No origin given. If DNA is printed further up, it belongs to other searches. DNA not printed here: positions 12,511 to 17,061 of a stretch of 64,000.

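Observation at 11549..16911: c-di-GMP-I riboswitch driving an uncharacterised two-gene secreted-protein cassette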

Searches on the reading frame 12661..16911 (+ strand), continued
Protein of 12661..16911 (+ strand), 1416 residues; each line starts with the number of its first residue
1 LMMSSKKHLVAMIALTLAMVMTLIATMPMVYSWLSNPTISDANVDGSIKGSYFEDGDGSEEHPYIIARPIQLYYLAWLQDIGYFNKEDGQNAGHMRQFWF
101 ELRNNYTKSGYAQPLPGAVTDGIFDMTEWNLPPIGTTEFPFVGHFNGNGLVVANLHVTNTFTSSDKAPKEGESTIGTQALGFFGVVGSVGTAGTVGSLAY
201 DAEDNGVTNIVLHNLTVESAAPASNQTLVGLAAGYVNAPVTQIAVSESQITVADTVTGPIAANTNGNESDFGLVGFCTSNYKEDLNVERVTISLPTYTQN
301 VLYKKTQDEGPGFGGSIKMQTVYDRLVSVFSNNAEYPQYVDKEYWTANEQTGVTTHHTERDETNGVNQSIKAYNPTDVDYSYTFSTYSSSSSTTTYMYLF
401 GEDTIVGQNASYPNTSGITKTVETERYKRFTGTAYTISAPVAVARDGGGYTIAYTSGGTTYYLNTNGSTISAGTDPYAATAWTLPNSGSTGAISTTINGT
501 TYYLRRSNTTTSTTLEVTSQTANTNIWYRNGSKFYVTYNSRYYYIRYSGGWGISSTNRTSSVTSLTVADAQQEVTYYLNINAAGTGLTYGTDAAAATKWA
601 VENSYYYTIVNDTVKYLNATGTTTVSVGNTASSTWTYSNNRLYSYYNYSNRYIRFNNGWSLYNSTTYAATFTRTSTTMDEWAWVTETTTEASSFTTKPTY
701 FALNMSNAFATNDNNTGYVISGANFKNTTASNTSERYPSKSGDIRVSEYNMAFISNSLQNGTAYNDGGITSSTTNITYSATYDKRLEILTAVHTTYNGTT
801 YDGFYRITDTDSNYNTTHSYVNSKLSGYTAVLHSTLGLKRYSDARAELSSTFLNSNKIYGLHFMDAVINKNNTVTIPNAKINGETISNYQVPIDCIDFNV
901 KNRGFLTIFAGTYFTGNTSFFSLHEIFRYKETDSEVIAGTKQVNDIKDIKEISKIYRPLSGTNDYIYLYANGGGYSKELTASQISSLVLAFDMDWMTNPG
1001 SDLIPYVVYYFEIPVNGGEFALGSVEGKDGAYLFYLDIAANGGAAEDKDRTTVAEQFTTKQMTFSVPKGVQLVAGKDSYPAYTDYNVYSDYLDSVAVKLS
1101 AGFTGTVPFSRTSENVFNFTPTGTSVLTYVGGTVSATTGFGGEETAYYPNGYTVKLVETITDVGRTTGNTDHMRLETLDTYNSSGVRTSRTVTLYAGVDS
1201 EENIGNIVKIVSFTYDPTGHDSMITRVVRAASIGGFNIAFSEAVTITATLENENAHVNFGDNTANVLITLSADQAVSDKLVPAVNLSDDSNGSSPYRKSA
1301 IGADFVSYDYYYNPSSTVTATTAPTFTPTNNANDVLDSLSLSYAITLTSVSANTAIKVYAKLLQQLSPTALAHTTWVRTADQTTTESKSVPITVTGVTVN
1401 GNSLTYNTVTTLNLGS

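Call 46: search_solved_structures(query=A10, max_evalue=10, show_alignments=2)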
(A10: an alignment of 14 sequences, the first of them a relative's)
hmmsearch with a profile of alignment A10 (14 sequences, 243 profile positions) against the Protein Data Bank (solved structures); distinct sequences matched with E-value up to 10: 1.
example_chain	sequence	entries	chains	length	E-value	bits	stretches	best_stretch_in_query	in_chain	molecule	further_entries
3jcr_C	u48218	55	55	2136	0.58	12.8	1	123-206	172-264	hBrr2 | U5 small nuclear ribonucleoprotein 200 kDa helicase | Brr2, U5 small nuclear ribonucleoprotein 200 kDa helicase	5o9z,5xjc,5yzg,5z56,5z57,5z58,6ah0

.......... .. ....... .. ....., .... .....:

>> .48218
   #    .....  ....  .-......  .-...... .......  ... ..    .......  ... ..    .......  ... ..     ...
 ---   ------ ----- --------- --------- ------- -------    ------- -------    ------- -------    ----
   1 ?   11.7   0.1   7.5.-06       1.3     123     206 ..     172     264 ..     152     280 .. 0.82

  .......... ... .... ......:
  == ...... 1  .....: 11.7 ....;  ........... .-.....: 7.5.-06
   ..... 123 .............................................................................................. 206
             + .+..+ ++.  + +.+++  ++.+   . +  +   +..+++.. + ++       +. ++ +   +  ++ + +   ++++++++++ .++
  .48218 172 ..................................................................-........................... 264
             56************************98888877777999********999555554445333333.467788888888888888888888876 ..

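Call 79: search_protein_families(library=pfam, alignment_id=A8, max_evalue=1)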
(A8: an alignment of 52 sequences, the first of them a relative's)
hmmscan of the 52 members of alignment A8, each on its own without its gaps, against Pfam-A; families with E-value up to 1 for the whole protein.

A. member 1, L004:3942-4799:+ (286 aa): 0 families

B. families by the number of members that match (of 52 scanned): 32 families (the first 25 are shown)
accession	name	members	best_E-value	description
PF02124.21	Marek_A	3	0.17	Marek's disease glycoprotein A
PF01917.21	Arch_flagellin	2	0.0023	Archaebacterial flagellin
PF20130.4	DUF6520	2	0.0069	Family of unknown function (DUF6520)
PF04335.19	VirB8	1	0.0017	VirB8 protein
PF25620.1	PhiKZ_MCP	1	0.022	Bacteriophage PhiKZ major capsid protein gp120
PF22852.1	SoxE_N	1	0.023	Sulfocyanin, N-terminal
PF25477.1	RESC1_2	1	0.024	RESC1/2 CYTH-like domain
PF01776.22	Ribosomal_L22e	1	0.027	Ribosomal L22e protein family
PF09925.14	DUF2157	1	0.028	Predicted membrane protein (DUF2157)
PF07354.18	Sp38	1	0.034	Zona-pellucida-binding protein (Sp38) N-terminal Ig domain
PF10365.15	DUF2436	1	0.054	Domain of unknown function (DUF2436)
PF15581.11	Imm58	1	0.064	Immunity protein 58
PF22815.2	CatAgl_D1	1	0.064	Alpha-1,3-glucanase catalytic domain D1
PF03656.18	Pam16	1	0.069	Pam16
PF23205.1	DUF7063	1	0.071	Domain of unknown function (DUF7063)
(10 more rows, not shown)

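Call 92: search_solved_structures(query=A15, max_evalue=1)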
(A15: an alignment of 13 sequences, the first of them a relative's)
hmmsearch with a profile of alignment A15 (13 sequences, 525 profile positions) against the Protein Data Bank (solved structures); distinct sequences matched with E-value up to 1: 3.
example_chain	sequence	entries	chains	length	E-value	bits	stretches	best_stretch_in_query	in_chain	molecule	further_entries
6hz4_A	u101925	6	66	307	5e-06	28.8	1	210-425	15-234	5-methylcytosine-specific restriction enzyme B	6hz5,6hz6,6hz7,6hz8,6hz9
6ut6_A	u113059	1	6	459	1.3e-05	27.4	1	210-425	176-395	5-methylcytosine-specific restriction enzyme B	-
7vsr_A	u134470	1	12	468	1.4e-05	27.3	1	209-425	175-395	5-methylcytosine-specific restriction enzyme B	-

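Call 93: search_solved_structures(query=A16, max_evalue=1)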
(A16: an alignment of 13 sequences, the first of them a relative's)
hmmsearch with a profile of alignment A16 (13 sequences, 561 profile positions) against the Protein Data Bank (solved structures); distinct sequences matched with E-value up to 1: 2.
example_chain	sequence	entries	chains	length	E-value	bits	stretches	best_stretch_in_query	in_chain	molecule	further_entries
8bd7_X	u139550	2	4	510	0.077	14.9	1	414-542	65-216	IFT54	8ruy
9ijj_A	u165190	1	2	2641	0.96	11.3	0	410-509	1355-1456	Cilia and flagella associated protein 46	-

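Call 94: search_protein_families(library=pfam, alignment_id=A15, max_evalue=0.1)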
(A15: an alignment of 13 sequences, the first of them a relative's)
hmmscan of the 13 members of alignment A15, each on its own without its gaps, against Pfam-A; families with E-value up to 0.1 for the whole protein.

A. member 1, L019:10772-12331:+ (520 aa): 2 families
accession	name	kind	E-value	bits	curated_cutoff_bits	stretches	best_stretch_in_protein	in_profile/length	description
PF06480.20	FtsH_ext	-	0.022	15.4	25.5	1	57-134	2-55/103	FtsH Extracellular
PF07728.20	AAA_5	-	0.055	13.9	22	0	226-376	2-138/139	AAA domain (dynein-related subfamily)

B. families by the number of members that match (of 13 scanned): 9 families
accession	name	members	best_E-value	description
PF07728.20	AAA_5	6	0.014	AAA domain (dynein-related subfamily)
PF13401.12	AAA_22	5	0.0004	AAA domain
PF20720.3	nSTAND3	5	0.0068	Novel STAND NTPase 3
PF13173.12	AAA_14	4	0.069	AAA domain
PF06480.20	FtsH_ext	3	0.0091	FtsH Extracellular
PF24400.1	DUF7544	1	0.056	Family of unknown function (DUF7544)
PF05511.16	ATP-synt_F6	1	0.062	Mitochondrial ATP synthase coupling factor 6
PF01175.24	Urocanase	1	0.074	Urocanase Rossmann-like domain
PF02562.22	PhoH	1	0.082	PhoH-like protein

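Call 98: search_protein_families(library=padloc, proteins=[L019:10772-12331:+, L043:10229-11773:+, L081:9279-10058:+, L064:3423-4280:+, window:12664-16908:+], max_evalue=0.01)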
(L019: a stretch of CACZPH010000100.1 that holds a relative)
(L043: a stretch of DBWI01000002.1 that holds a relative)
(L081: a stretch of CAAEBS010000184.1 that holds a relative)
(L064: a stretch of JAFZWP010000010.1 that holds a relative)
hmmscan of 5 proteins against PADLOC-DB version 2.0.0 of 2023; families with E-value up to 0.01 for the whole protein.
L019:10772-12331:+ (520 aa): 1 family
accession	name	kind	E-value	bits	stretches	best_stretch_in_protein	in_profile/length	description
PDLC04547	PDC-M26A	-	4.6e-41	139.2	2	195-324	304-434/724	-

L043:10229-11773:+ (515 aa): 0 families

L081:9279-10058:+ (260 aa): 0 families

L064:3423-4280:+ (286 aa): 0 families

window:12664-16908:+ (1415 aa): 0 families

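Call 99: search_protein_families(library=phrogs, proteins=[L019:10772-12331:+, L043:10229-11773:+, L081:9279-10058:+, L064:3423-4280:+, window:12664-16908:+], max_evalue=0.01)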
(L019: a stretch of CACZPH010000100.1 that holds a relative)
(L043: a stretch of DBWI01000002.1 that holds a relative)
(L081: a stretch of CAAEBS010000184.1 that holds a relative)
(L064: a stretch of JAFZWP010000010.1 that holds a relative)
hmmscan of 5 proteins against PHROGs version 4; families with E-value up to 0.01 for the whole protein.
L019:10772-12331:+ (520 aa): 0 families

L043:10229-11773:+ (515 aa): 0 families

L081:9279-10058:+ (260 aa): 0 families

L064:3423-4280:+ (286 aa): 1 family
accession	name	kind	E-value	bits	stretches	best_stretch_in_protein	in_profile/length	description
phrog_6131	-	unknown function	0.0063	17.6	0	18-72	20-76/85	-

window:12664-16908:+ (1415 aa): 0 families

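Call 100: find_related_loci(query=A2, collection=viral_contigs, flank=5000)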
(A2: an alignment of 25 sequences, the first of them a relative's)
Query A2 (1415 aa) in viral_contigs; peptide patterns used: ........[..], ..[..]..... (x = any residue, [..] = any of these).
14 stretches matched a pattern; 3 encode a relative of the query (tblastn E <= 1e-3); 3 distinct loci.
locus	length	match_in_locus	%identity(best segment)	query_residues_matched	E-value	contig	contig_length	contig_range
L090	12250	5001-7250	35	22-1047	3e-52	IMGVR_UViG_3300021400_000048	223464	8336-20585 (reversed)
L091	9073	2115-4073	31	7-1049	5e-26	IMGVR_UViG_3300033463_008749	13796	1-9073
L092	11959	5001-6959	31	7-1049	5e-26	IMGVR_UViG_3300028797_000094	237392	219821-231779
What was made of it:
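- Tried and rejected: Only 3 loci were found in 2.9 million viral contigs, two of them on contigs longer than 220 kb (call 100).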

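Call 108: search_protein_families(library=ncbifam, alignment_id=A17, max_evalue=0.001)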
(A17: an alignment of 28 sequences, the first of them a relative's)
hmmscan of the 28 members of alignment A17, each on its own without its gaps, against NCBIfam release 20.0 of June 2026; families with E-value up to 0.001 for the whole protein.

A. member 1, L004:2180-2896:+ (239 aa): 3 families
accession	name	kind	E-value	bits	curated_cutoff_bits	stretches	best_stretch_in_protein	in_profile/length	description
NF046067.1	SigPepSipWBacil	equivalog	6.7e-26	91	190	1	20-195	8-185/189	signal peptidase I SipW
TIGR02228.1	sigpep_I_arch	equivalog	3.5e-23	82.2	51.85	1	28-174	16-157/158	signal peptidase I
TIGR02227.1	sigpep_I_bact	equivalog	1.3e-09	38.1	47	1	43-123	14-93/162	signal peptidase I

B. families by the number of members that match (of 28 scanned): 7 families
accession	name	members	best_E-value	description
TIGR02228.1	sigpep_I_arch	28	8e-31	signal peptidase I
NF046067.1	SigPepSipWBacil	28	3e-29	signal peptidase I SipW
TIGR02227.1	sigpep_I_bact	20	2.3e-10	signal peptidase I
NF047418.1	teichoic_AuxB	3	0.0002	lipoteichoic acid stability factor AuxB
NF033761.1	gliding_GltJ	1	0.00037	adventurous gliding motility protein GltJ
TIGR03932.1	PIA_icaD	1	0.00071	intracellular adhesion protein IcaD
NF033483.0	PknB_PASTA_kin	1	0.00086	Stk1 family PASTA domain-containing Ser/Thr kinase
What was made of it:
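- All 28 co-located peptidases in related loci are of the SipW type (call 108).
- Tried and rejected: The conserved motif lies after the hydrophobic helix, not before it, and the co-encoded peptidases are type I (call 108).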

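Call 110: find_encoding_contigs(protein=P0008, flank=10000, max_places=2)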
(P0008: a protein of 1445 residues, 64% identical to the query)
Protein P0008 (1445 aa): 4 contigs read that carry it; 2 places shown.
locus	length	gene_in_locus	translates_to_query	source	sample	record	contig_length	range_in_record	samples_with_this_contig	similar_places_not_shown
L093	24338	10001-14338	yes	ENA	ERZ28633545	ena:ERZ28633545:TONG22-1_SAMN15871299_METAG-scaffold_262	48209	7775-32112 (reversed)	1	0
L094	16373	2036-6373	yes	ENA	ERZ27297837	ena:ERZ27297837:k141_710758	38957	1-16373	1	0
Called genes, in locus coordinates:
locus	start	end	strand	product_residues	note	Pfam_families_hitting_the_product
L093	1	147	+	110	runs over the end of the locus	PF01934:HepT-like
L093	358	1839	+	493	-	PF00665:rve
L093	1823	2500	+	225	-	PF01695:IstB_IS21, PF00308:Bac_DnaA (weak), PF20720:nSTAND3 (weak)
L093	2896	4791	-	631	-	PF13727:CoA_binding_3 (weak), PF02254:TrkA_N (faint), PF00106:adh_short (faint), PF01073:3Beta_HSD, PF01370:Epimerase, PF02719:Polysacc_synt_2, PF04321:RmlD_sub_bind, PF16363:GDP_Man_Dehyd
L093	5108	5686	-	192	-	PF04138:GtrA_DPMS_TM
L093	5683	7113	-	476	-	PF01406:tRNA-synt_1e, PF09334:tRNA-synt_1g (faint), PF23493:CysS_C (weak)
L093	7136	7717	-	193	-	PF01613:Flavin_Reduct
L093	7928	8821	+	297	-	PF12804:NTP_transf_3 (weak)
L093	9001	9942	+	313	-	-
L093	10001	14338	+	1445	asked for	-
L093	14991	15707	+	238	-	PF00230:MIP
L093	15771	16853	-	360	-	-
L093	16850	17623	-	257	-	PF01555:N6_N4_Mtase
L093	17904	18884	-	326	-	PF02540:NAD_synthase (weak), PF01171:ATP_bind_3 (faint), PF00958:GMP_synt_C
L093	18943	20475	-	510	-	PF00117:GATase, PF07722:Peptidase_C26, PF02540:NAD_synthase (weak), PF03054:tRNA_Me_trans (faint), PF00958:GMP_synt_C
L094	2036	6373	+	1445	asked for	-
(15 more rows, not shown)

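Call 111: find_encoding_contigs(protein=P0013, flank=10000, max_places=2)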
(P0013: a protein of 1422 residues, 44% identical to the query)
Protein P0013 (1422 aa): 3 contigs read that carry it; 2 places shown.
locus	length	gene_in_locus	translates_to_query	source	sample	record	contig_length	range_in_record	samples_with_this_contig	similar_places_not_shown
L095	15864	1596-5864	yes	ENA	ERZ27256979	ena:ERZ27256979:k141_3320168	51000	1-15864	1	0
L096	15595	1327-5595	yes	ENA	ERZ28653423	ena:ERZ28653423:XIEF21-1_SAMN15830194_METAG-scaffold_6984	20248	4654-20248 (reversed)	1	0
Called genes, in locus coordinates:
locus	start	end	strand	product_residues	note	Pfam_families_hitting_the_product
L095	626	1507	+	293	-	-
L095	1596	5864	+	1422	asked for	-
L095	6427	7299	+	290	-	-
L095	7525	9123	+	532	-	-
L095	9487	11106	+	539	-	PF09823:DUF2357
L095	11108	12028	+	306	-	-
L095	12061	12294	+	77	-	-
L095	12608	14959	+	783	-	PF00990:GGDEF (weak), PF00563:EAL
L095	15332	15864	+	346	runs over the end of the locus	PF01408:GFO_IDH_MocA, PF22725:GFO_IDH_MocA_C3, PF02894:GFO_IDH_MocA_C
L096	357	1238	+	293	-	-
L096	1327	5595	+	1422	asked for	-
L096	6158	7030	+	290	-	-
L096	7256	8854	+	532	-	-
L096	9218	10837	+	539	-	PF09823:DUF2357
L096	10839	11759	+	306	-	-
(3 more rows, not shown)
